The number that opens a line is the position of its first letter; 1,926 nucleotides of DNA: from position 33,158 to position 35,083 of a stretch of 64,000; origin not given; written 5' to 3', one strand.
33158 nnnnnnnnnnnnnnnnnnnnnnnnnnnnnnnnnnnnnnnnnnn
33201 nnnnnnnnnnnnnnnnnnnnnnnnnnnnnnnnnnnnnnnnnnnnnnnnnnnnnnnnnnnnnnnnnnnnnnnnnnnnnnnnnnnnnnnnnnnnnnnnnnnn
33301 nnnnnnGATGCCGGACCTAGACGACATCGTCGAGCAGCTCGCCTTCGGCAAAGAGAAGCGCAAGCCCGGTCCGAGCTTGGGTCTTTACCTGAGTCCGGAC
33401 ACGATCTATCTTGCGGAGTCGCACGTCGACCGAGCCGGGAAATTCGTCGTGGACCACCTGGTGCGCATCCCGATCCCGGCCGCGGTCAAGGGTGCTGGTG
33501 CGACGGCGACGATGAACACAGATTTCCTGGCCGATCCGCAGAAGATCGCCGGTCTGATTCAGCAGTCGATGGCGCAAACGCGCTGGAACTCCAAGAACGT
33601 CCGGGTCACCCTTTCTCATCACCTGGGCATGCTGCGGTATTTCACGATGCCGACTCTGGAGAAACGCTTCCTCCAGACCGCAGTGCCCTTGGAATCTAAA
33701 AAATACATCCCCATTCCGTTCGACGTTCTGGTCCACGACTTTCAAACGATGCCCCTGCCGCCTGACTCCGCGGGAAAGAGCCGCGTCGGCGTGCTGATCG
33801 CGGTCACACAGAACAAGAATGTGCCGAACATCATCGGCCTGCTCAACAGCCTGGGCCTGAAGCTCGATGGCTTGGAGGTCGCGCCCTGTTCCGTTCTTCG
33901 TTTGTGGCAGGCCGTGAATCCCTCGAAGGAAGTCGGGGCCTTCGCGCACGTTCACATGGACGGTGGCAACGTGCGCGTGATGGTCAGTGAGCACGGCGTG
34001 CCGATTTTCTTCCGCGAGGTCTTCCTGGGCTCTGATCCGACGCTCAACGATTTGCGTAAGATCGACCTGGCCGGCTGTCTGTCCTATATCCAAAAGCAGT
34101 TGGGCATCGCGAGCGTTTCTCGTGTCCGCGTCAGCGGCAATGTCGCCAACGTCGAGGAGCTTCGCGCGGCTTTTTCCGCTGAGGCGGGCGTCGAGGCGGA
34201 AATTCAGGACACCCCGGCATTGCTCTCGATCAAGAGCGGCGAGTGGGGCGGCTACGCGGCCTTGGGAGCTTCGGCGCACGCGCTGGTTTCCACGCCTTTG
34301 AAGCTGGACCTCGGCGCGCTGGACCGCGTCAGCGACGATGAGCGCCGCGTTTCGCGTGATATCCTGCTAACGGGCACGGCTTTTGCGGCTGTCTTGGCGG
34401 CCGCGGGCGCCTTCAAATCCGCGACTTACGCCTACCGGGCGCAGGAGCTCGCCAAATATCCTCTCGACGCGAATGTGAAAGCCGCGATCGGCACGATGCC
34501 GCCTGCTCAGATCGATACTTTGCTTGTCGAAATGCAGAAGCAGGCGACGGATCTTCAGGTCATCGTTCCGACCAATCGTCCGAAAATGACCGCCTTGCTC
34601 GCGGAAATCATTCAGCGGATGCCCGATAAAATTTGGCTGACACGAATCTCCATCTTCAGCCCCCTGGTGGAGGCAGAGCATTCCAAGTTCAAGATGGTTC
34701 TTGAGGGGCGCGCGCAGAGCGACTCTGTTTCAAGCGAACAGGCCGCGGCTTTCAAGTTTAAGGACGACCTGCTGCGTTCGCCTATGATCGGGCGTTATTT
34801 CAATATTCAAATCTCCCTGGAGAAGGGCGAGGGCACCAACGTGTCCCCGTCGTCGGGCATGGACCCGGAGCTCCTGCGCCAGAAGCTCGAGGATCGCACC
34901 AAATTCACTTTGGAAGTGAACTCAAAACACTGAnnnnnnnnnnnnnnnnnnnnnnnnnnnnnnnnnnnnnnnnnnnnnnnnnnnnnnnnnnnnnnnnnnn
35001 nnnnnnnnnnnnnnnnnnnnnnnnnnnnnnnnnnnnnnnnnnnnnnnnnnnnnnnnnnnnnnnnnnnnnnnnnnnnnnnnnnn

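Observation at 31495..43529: Compact all-in-one type IV pilus / T2SS-like machine with atypical parts, wedged between the two halves of the hopanoid gene set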

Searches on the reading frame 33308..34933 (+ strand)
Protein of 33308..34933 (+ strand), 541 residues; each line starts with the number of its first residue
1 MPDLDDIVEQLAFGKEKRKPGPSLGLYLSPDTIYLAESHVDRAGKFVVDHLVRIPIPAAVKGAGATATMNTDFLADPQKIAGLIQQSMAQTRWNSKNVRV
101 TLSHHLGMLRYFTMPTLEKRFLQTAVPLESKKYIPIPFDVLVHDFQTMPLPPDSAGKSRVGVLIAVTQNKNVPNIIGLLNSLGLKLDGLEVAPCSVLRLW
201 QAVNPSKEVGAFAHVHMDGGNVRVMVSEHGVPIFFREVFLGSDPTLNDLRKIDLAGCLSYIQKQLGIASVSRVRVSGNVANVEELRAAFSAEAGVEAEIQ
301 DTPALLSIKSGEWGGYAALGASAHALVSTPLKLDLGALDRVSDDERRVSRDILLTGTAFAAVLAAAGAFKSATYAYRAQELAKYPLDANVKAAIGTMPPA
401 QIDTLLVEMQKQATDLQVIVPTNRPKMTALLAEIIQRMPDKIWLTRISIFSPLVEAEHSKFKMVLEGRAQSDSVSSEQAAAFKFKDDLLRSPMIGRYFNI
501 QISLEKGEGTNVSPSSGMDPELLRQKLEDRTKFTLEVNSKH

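Call 5: search_protein_families(library=pfam, proteins=[window:33308-34933:+], max_evalue=0.1)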
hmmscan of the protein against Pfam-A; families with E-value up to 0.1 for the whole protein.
window:33308-34933:+ (541 aa): 2 families
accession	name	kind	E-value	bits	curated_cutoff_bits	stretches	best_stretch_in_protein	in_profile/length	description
PF11104.14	PilM_2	-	1.2e-09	38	27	1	26-243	2-213/340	Type IV pilus assembly protein PilM;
PF05137.18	PilN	-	0.027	15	22.8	1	430-472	2-35/78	Fimbrial assembly protein (PilN)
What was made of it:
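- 33308..34933 (+): G2: PilM-PilN fusion (cytoplasmic actin-like PilM domain, one TM helix, coiled coil, periplasmic ferredoxin-like domain). This is the topology of GspL/MshI. PilM_2 E 1.2e-9 and PilN E 0.027 (call 5).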

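Call 6: search_protein_families(library=ncbifam, proteins=[window:33308-34933:+], max_evalue=0.1)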
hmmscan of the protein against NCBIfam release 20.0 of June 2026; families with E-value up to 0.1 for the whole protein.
window:33308-34933:+ (541 aa): 2 families
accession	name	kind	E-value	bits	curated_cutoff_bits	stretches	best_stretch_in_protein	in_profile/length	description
TIGR01175.1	pilM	subfamily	6.3e-17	61.6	133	1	68-248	41-226/348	type IV pilus assembly protein PilM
NF045709.1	Amuc_1101_fam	equivalog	2.3e-07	30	650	1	79-202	53-171/608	Amuc_1101 family PilM-like pilus complex protein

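Call 12: find_homologous_proteins(query=window:33308-34933:+, max_evalue=0.001)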
Query window:33308-34933:+ (541 aa): 228 proteins with E <= 0.001 among 8000 candidates; the best 120 are listed.
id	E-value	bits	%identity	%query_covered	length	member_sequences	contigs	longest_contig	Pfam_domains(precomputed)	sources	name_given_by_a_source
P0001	0.0e+0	1191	99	100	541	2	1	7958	PF11104.15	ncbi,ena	-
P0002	0.0e+0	1015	82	100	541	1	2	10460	PF11104.15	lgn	-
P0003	2.5e-298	1008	82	100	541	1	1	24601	PF11104.15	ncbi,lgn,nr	ncbi:MAG: pilus assembly protein PilM [Elusimicrobia bacterium]|nr:pilus assembly protein PilM [Elus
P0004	3.6e-252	856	70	100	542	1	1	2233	PF11104.15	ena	-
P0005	3.1e-251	853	69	100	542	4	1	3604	PF11104.15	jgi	-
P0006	1.1e-246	838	69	100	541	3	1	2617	PF11104.15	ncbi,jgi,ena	jgi:hypothetical protein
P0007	2.2e-246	837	68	100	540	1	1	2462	PF11104.15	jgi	jgi:hypothetical protein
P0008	9.9e-235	798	65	100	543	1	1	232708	PF11104.15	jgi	jgi:hypothetical protein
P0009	5.3e-233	792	65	100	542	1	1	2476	PF11104.15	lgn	-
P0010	6.1e-233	792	65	100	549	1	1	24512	-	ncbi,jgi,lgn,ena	jgi:hypothetical protein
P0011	3.5e-232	790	64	100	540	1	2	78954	PF11104.15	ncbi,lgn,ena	-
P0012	1.6e-221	755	62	100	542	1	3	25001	PF11104.15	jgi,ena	-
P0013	1.0e-214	732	61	100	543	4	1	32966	PF11104.15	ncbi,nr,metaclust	ncbi:MAG: hypothetical protein A2V88_03960 [Elusimicrobia bacterium RBG_16_66_12]|nr:MAG: hypothetic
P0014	1.2e-214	732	62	100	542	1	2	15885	PF11104.15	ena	-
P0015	1.8e-214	731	61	100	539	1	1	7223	PF11104.15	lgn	-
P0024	4.0e-205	700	60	100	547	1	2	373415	PF11104.15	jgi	jgi:Tfp pilus assembly protein PilN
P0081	6.3e-184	631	54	99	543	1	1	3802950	PF11104.15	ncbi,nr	ncbi:MAG: hypothetical protein M0D55_09725 [Elusimicrobiota bacterium]|nr:MAG: hypothetical protein 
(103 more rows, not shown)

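Call 14: find_related_loci(query=window:33308-34933:+, collection=genome_contigs, flank=10000)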
Query window:33308-34933:+ (541 aa) in genome_contigs; peptide patterns used: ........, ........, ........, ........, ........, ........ (x = any residue, [..] = any of these).
69 stretches matched a pattern; 1 encode a relative of the query (tblastn E <= 1e-3); 1 distinct loci.
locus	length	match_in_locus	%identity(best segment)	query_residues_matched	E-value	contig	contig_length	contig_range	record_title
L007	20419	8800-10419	82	1-540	0e+0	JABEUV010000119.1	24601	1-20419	MAG: Elusimicrobia bacterium isolate MAG 13 k99_141112, whole genome shotgun sequence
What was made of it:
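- Tried and rejected: The genome_contigs scan with the single PilM-N protein returned only one locus (call 14).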

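Call 16: find_encoding_contigs(protein=P0081, flank=10000, max_places=1)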
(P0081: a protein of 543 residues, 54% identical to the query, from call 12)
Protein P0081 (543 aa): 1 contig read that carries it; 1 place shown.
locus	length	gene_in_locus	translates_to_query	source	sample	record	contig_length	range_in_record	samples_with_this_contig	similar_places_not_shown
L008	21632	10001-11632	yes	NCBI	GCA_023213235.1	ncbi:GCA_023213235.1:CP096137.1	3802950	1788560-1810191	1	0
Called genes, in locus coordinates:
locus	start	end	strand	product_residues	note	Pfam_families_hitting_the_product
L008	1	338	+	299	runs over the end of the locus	PF02653:BPD_transp_2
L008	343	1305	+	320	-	PF02653:BPD_transp_2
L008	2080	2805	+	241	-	PF00005:ABC_tran, PF13304:AAA_21 (faint)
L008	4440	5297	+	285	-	PF02588:YitT_membrane, PF10035:DUF2179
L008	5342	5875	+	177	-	-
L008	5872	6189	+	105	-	-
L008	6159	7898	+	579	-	PF04932:Wzy_C, PF13428:TPR_14 (faint), PF13181:TPR_8 (faint), PF13424:TPR_12 (faint), PF13432:TPR_16, PF00515:TPR_1 (weak), PF07719:TPR_2 (weak), PF14559:TPR_19, +4 more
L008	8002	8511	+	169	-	-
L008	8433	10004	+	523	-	PF00691:OmpA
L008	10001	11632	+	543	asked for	PF11104:PilM_2 (weak)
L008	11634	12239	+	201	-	-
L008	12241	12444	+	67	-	-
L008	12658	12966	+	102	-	PF16537:T2SSB (weak)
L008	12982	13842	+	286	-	PF07660:STN (faint)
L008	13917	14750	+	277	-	PF00263:Secretin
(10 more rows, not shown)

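Call 17: find_encoding_contigs(protein=P0008, flank=10000, max_places=1)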
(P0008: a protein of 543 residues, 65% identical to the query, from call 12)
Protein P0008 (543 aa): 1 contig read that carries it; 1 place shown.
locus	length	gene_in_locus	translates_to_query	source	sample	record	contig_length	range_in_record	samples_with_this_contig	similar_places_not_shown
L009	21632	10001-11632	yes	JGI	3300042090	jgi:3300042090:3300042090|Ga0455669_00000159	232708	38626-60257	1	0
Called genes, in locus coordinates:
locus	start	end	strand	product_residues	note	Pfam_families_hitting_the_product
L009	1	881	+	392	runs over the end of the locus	PF13433:Peripla_BP_5 (faint), PF13458:Peripla_BP_6, PF01094:ANF_receptor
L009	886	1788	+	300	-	PF02653:BPD_transp_2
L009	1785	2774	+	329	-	PF02653:BPD_transp_2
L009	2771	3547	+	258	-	PF00005:ABC_tran, PF13304:AAA_21 (faint), PF12399:BCA_ABC_TP_C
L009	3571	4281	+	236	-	PF00005:ABC_tran, PF13304:AAA_21 (faint)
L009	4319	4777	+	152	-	PF10604:Polyketide_cyc2 (weak), PF03364:Polyketide_cyc (weak)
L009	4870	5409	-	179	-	PF13505:OMP_b-brl (weak)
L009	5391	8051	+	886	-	PF07719:TPR_2 (faint), PF13374:TPR_10 (faint), PF04932:Wzy_C, PF13428:TPR_14 (weak), PF13432:TPR_16 (weak), PF00515:TPR_1 (weak), PF13432:TPR_16 (weak), PF14559:TPR_19, +6 more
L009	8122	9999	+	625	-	PF00691:OmpA (weak)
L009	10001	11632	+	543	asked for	PF11104:PilM_2 (weak)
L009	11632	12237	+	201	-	-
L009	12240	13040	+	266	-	-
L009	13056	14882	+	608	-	PF07660:STN (faint), PF03958:Secretin_N, PF00263:Secretin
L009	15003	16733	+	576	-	PF05157:MshEN, PF00437:T2SSE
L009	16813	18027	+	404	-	PF28597:T2SSF_N, PF00482:T2SSF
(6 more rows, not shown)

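Call 18: find_encoding_contigs(protein=P0024, flank=10000, max_places=1)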
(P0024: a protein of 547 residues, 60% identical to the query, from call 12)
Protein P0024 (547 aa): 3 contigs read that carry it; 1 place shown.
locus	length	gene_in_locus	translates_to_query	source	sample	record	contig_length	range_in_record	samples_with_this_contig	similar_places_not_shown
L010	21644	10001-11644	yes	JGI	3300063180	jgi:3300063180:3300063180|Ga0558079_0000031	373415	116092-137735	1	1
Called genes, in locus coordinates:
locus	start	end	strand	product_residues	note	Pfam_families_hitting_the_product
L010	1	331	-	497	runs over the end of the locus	PF00324:AA_permease, PF13520:AA_permease_2, PF13906:AA_permease_C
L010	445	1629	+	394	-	PF13458:Peripla_BP_6, PF01094:ANF_receptor, PF13433:Peripla_BP_5 (weak)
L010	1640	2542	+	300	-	PF02653:BPD_transp_2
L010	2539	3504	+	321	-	PF02653:BPD_transp_2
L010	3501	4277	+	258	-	PF00005:ABC_tran, PF13304:AAA_21 (faint), PF12399:BCA_ABC_TP_C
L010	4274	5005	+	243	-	PF00005:ABC_tran, PF13304:AAA_21 (faint)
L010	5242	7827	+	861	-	PF04932:Wzy_C, PF03704:BTAD (faint), PF13181:TPR_8 (faint), PF13371:TPR_9 (faint), PF13424:TPR_12 (weak), PF13432:TPR_16 (weak), PF00515:TPR_1 (weak), PF07719:TPR_2 (weak), +7 more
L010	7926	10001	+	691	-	PF00691:OmpA (weak)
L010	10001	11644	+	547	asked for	PF11104:PilM_2 (weak)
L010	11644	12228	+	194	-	-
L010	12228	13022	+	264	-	-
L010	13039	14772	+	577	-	PF07660:STN (faint), PF03958:Secretin_N, PF00263:Secretin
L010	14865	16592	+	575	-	PF05157:MshEN, PF00437:T2SSE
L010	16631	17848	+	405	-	PF28597:T2SSF_N, PF00482:T2SSF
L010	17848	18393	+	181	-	PF07963:N_methyl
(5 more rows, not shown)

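Call 29: search_solved_structures(query=window:33308-34933:+, max_evalue=10, show_alignments=1)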
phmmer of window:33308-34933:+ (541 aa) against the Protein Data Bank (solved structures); distinct sequences matched with E-value up to 10: 9.
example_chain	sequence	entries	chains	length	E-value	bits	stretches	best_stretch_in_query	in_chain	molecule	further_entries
2ych_A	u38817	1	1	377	5.6e-08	35.2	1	71-200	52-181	COMPETENCE PROTEIN PILM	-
3jc8_Ma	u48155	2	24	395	2.5e-05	26.5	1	78-251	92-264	Type IV pilus biogenesis protein PilM | PilM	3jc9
5eox_A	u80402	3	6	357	0.021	16.9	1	17-241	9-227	Type 4 fimbrial biogenesis protein PilM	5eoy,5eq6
5eou_A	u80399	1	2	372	0.023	16.7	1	17-241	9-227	Type 4 fimbrial biogenesis protein PilM,Type 4 fimbrial biogenesis protein PilN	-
2rq6_A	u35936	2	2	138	0.87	11.5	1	418-481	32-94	ATP synthase epsilon chain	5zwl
3mah_A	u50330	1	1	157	1.1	11.2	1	144-188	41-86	Aspartokinase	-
7ysv_A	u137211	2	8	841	1.2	11.1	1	368-434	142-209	Glutamate receptor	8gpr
7lvt_A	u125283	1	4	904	1.3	11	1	368-434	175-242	Isoform Glur5-2 of Glutamate receptor ionotropic, kainate 1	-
7ysj_A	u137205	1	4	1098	1.6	10.6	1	368-434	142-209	Glutamate receptor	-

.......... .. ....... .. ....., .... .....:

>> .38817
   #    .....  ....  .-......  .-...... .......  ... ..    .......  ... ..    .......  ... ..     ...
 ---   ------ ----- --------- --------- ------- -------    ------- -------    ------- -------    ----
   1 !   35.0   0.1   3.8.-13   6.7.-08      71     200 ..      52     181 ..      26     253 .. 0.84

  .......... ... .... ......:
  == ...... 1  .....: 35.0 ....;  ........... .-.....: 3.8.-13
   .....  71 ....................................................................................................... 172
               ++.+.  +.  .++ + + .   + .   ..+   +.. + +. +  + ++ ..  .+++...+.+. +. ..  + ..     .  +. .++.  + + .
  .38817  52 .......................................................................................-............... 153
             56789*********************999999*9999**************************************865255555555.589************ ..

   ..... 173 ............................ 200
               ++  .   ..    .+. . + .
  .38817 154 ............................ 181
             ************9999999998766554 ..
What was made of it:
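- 33308..34933 (+): By sequence against the PDB: Thermus PilM 5.6e-8 (call 29).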

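Call 33: find_related_loci(query=A3, collection=metagenome_contigs, flank=10000)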
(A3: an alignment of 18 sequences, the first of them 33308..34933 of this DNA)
Query A3 (541 aa) in metagenome_contigs; peptide patterns used: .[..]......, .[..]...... (x = any residue, [..] = any of these).
562 stretches matched a pattern; 100 encode a relative of the query (tblastn E <= 1e-3); the best 80 are kept; 80 distinct loci.
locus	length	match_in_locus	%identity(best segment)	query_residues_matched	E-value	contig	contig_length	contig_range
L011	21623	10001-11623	69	1-540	0e+0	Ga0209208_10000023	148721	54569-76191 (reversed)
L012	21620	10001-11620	68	1-540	0e+0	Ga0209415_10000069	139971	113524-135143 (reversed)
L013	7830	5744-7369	62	1-541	0e+0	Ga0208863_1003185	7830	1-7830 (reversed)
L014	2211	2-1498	64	44-541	0e+0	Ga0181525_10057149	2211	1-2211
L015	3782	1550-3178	61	1-541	0e+0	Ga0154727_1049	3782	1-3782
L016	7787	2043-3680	59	4-541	0e+0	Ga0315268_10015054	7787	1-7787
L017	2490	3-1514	61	39-541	0e+0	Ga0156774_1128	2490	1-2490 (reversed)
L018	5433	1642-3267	58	1-541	0e+0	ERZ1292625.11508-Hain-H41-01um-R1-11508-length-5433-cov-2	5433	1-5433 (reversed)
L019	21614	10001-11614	56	1-540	0e+0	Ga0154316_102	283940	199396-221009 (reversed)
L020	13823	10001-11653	57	1-541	0e+0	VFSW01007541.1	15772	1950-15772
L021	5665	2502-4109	53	5-541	0e+0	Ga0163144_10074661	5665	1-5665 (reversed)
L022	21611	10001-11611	53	4-541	0e+0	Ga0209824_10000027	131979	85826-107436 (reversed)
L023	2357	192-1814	54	1-540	0e+0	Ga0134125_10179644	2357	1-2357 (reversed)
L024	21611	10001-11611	52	3-540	0e+0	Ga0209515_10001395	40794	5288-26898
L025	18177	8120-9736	52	2-540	0e+0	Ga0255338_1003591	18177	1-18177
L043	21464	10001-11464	40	3-488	8e-117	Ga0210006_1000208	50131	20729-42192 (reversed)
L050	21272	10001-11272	28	23-453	2e-50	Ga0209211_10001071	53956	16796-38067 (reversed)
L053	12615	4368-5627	24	24-453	3e-32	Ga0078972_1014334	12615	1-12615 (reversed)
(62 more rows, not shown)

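Call 44: search_protein_families(library=pfam, proteins=[L050:4976-7687:+, L053:220-2757:+], max_evalue=0.01)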
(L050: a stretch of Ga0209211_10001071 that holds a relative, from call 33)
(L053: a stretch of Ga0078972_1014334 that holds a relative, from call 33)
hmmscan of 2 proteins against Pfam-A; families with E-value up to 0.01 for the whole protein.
L050:4976-7687:+ (903 aa): 20 families
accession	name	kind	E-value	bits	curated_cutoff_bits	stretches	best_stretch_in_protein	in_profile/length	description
PF14559.12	TPR_19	-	1.5e-19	70.5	25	3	835-881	1-47/68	Tetratricopeptide repeat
PF04932.20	Wzy_C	-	5e-19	69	31.7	1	285-453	8-148/149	O-Antigen ligase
PF13428.12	TPR_14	-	9.1e-19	66.5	23.5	1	827-867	3-43/44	Tetratricopeptide repeat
PF07719.23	TPR_2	-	1.4e-14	53.3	27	0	646-677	2-33/34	Tetratricopeptide repeat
PF13431.12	TPR_17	-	6.2e-14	51.5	24.4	0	723-755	2-34/34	Tetratricopeptide repeat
PF13432.12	TPR_16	-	1.3e-13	51.5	32.7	1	831-883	3-54/65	Tetratricopeptide repeat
PF23914.1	TPR_CcmH_CycH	-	2e-12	47.7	42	1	790-888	52-150/158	Cytochrome c-type biogenesis protein H TPR domain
PF00515.34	TPR_1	-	1.6e-09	37.6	27.8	0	737-767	4-34/34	Tetratricopeptide repeat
PF13414.12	TPR_11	-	1.3e-06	28.4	26.8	1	619-659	2-42/42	TPR repeat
PF13174.12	TPR_6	-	1.3e-05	25.9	26.3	0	827-856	2-31/33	Tetratricopeptide repeat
PF13181.12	TPR_8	-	1.4e-05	25.3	25.7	0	736-767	3-34/34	Tetratricopeptide repeat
PF14863.12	Alkyl_sulf_dimr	-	9e-05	23.3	26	1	823-886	67-130/139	Alkyl sulfatase dimerisation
PF12895.13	ANAPC3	-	0.00015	22.4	27.2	0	806-875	4-72/82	Anaphase-promoting complex, cyclosome, subunit 3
PF25058.1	ARM_TT21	-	0.00029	21.3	27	0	821-870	90-139/155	Tetratricopeptide repeat protein 21 ARM repeat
PF13371.12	TPR_9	-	0.00077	19.9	35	0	806-862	10-66/73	Tetratricopeptide repeat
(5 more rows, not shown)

L053:220-2757:+ (845 aa): 15 families
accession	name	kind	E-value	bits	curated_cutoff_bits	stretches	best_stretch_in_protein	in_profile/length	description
PF00515.34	TPR_1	-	4.9e-18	64.6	27.8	2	678-708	2-32/34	Tetratricopeptide repeat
PF13181.12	TPR_8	-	1.1e-16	59.9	25.7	2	679-708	3-32/34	Tetratricopeptide repeat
PF07719.23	TPR_2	-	2.9e-16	58.6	27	1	678-710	2-34/34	Tetratricopeptide repeat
PF04932.20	Wzy_C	-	2.1e-15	57.3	31.7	1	266-437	2-147/149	O-Antigen ligase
PF13428.12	TPR_14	-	3.2e-14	52.5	23.5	0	577-614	5-42/44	Tetratricopeptide repeat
PF13431.12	TPR_17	-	4.3e-13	48.9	24.4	0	667-697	3-33/34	Tetratricopeptide repeat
PF14559.12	TPR_19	-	6.1e-11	42.9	25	1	775-830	2-57/68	Tetratricopeptide repeat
PF13424.12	TPR_12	-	6.1e-10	39.6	30.1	0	771-826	10-73/77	Tetratricopeptide repeat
PF13432.12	TPR_16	-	2.5e-09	37.8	32.7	1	769-821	2-54/65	Tetratricopeptide repeat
PF12895.13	ANAPC3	-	2e-07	31.7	27.2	1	762-823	21-81/82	Anaphase-promoting complex, cyclosome, subunit 3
PF13174.12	TPR_6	-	1.5e-06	28.9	26.3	0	800-830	2-32/33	Tetratricopeptide repeat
PF13371.12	TPR_9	-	1.7e-06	28.4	35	1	769-831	1-62/73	Tetratricopeptide repeat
PF13414.12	TPR_11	-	4.2e-06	26.8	26.8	0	774-811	4-41/42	TPR repeat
PF13176.12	TPR_7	-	1.9e-05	24.8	27.9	0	801-828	2-31/36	Tetratricopeptide repeat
PF25063.1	ARM_TT21_C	-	0.00018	21.9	35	0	766-826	97-157/209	Tetratricopeptide repeat protein 21 C-terminal ARM domain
